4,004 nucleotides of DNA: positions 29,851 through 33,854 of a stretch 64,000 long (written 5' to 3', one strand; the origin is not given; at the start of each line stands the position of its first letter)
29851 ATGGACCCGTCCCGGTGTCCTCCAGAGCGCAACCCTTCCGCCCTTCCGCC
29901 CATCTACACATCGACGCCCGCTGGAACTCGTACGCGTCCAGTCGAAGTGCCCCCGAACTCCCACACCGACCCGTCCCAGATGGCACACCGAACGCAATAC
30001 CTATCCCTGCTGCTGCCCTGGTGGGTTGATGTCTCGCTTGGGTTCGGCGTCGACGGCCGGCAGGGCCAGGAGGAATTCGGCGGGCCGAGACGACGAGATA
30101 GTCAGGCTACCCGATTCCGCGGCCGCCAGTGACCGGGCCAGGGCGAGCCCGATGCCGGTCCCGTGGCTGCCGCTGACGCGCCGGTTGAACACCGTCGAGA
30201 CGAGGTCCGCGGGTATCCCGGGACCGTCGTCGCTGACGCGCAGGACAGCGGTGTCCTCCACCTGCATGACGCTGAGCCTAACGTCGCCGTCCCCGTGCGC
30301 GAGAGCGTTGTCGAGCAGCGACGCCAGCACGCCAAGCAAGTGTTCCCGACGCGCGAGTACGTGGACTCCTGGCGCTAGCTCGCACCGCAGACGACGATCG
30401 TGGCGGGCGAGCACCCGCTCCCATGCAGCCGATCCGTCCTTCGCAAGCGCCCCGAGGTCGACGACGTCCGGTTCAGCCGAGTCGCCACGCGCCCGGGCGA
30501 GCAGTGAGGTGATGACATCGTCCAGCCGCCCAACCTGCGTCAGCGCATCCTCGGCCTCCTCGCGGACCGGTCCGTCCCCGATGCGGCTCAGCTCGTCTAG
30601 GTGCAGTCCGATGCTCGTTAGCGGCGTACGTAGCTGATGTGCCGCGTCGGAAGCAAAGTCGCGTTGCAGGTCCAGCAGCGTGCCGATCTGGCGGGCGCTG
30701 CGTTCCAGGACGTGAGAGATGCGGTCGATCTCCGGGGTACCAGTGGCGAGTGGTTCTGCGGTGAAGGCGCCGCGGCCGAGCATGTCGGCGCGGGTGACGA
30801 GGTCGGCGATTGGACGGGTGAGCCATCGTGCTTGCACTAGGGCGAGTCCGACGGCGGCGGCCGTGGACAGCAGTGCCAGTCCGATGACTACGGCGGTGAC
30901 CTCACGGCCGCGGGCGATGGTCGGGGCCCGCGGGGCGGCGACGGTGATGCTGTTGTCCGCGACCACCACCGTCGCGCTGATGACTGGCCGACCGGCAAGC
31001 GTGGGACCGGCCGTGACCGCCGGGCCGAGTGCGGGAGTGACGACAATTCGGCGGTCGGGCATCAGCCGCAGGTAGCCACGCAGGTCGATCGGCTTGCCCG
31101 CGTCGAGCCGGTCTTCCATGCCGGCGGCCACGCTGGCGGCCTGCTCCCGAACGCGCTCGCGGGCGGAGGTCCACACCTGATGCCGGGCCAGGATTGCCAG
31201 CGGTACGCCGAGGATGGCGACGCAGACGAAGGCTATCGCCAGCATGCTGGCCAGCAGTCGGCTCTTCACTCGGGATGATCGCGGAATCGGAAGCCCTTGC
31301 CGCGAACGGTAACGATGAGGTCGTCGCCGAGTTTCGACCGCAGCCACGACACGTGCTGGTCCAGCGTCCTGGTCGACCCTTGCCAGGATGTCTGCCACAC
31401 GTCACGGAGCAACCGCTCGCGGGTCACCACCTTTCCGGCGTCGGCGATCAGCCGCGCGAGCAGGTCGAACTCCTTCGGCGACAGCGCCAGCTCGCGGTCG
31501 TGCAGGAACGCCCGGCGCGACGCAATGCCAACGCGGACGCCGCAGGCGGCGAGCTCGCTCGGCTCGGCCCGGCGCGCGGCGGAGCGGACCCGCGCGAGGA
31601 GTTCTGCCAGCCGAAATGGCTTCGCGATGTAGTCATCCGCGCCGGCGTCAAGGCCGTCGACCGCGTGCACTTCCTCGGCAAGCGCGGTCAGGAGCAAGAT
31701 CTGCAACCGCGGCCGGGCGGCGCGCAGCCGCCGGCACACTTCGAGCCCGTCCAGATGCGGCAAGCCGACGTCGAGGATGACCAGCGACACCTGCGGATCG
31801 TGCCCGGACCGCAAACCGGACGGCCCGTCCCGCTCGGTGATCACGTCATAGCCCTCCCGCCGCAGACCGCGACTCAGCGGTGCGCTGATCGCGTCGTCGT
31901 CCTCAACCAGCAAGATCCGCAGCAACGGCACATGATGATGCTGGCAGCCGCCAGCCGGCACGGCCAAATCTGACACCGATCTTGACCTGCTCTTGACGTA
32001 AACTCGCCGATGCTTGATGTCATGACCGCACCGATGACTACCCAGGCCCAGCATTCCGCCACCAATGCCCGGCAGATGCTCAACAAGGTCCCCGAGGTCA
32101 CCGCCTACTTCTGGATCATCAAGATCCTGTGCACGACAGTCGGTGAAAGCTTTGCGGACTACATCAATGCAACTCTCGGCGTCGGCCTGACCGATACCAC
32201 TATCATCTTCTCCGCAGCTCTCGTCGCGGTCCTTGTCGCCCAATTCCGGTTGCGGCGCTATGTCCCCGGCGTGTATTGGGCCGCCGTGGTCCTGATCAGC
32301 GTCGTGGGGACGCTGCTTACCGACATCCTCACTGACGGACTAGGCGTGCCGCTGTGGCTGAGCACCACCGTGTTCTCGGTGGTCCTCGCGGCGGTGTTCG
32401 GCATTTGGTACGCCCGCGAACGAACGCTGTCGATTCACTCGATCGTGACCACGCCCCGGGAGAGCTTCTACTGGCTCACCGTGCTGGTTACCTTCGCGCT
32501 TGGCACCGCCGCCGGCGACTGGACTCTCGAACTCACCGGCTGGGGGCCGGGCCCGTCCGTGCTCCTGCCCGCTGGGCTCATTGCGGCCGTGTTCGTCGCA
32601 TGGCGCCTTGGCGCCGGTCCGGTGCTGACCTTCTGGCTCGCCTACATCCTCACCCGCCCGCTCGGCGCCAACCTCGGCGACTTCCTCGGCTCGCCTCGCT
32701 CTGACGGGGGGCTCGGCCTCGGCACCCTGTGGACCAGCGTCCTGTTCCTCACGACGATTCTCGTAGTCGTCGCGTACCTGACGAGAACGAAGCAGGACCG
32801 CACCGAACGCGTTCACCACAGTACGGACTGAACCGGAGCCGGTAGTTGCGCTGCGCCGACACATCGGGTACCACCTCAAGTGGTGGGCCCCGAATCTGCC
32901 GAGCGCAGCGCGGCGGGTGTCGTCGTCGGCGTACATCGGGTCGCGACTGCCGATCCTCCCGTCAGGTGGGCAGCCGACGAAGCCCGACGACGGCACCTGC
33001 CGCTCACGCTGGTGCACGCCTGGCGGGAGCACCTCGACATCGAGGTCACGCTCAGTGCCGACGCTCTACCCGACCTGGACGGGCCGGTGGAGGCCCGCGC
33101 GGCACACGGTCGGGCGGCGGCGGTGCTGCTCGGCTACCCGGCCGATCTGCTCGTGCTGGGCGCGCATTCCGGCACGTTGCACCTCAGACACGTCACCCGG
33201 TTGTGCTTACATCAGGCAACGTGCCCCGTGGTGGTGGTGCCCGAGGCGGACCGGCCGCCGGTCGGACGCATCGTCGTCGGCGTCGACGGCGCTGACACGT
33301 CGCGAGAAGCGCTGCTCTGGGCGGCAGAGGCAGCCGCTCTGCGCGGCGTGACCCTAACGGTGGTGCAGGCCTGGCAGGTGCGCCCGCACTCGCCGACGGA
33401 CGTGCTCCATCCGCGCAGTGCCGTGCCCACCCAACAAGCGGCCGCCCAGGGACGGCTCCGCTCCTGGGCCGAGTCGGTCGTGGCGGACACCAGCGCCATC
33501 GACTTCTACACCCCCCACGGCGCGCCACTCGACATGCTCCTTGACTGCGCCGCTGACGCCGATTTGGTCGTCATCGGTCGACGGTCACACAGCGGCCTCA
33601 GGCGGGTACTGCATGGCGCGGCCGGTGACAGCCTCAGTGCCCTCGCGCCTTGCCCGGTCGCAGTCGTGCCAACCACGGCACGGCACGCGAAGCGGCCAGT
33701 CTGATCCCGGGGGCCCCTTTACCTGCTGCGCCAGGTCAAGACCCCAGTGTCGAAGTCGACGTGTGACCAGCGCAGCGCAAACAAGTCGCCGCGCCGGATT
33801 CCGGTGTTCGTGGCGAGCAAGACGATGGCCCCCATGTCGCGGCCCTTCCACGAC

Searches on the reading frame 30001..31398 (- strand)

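Call 80: search_protein_families(library=pfam, proteins=[window:30001-31398:-], max_evalue=0.0001)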
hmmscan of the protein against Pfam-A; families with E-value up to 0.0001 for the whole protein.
window:30001-31398:- (465 aa): 4 families
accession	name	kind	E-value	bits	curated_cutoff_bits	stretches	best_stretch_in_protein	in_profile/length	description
PF02518.31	HATPase_c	-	8.1e-15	55.7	26.4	1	352-447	4-108/111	Histidine kinase-, DNA gyrase B-, and HSP90-like ATPase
PF00512.31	HisKA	-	6.6e-11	42.5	26.9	1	245-307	2-65/66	His Kinase A (phospho-acceptor) domain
PF18092.7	DraK_HK_N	-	4.9e-07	30.5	26.4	1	76-156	4-86/86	DraK Histidine Kinase N-terminal domain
PF00672.30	HAMP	-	6.7e-05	23.6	25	1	190-237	3-50/53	HAMP domain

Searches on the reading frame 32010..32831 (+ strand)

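Call 80: search_protein_families(library=pfam, proteins=[window:32010-32831:+], max_evalue=0.0001)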
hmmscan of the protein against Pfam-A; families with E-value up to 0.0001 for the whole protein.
window:32010-32831:+ (273 aa): 1 family
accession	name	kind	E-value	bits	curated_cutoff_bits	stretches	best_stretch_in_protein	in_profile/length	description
PF03988.17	DUF347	-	6.3e-59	196.5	28.2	4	33-84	1-52/52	Repeat of Unknown Function (DUF347)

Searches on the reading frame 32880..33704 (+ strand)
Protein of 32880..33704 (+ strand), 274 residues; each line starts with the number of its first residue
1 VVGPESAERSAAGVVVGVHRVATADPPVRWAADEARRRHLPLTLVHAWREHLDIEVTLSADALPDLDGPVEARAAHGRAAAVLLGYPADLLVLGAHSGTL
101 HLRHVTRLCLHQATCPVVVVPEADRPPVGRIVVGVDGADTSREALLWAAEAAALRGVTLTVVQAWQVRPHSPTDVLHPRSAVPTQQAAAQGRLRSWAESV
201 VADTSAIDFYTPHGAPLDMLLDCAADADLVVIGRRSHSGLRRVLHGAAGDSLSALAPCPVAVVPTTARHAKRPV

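Call 80: search_protein_families(library=pfam, proteins=[window:32880-33704:+], max_evalue=0.0001)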
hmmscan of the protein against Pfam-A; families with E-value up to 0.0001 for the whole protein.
window:32880-33704:+ (274 aa): 1 family
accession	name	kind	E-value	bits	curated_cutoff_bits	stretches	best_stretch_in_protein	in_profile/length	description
PF00582.32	Usp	-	4.1e-29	102.4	24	1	129-264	3-141/141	Universal stress protein family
